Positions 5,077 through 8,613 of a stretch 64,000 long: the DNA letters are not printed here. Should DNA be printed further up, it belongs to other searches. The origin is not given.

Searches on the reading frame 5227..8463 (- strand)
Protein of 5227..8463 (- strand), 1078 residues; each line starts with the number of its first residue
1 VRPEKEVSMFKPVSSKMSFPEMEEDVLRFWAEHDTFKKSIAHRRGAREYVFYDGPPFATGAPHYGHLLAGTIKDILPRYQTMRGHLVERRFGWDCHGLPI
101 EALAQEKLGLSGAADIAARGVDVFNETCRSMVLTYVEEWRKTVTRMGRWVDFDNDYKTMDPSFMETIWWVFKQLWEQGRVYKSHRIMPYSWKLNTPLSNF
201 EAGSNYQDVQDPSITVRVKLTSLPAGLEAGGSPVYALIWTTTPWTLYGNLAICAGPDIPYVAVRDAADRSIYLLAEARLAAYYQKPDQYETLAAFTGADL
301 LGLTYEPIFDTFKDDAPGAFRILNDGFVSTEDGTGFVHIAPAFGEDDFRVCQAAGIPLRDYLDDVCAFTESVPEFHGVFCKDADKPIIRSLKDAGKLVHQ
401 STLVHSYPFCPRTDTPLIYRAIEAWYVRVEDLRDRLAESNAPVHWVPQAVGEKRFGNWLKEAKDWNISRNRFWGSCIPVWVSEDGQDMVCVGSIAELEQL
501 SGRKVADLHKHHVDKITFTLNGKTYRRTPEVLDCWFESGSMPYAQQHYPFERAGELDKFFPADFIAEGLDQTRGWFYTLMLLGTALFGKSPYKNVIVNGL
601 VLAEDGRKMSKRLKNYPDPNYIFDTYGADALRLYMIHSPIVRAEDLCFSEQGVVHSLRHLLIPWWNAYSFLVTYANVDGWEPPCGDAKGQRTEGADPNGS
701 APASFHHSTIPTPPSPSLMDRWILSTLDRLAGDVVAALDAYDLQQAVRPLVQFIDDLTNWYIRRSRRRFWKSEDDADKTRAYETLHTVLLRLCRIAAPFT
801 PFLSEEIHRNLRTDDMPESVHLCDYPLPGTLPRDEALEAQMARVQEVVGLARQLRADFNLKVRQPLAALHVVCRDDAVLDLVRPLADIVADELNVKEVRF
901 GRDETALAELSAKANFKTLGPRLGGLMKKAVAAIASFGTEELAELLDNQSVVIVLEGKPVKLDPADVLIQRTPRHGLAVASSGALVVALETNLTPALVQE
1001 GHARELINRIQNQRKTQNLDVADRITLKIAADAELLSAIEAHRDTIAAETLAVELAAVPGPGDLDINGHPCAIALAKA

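Call 8: search_protein_families(library=pfam, proteins=[window:5227-8463:-])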
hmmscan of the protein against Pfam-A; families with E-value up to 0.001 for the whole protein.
window:5227-8463:- (1078 aa): 4 families
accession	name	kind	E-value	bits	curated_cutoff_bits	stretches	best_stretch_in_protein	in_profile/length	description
PF00133.28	tRNA-synt_1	-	8.9e-154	512.6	22.7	1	26-645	2-412/414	tRNA synthetases class I (I, L, M and V)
PF19302.4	DUF5915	-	3.6e-56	190.2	27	1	887-1077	2-194/195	Domain of unknown function (DUF5915)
PF08264.19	Anticodon_1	-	2e-32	112.5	25.1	1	720-867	1-145/148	Anticodon-binding domain of tRNA ligase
PF09334.17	tRNA-synt_1g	-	1.5e-16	60.6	20.1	1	56-194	8-127/391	tRNA synthetases class I (M)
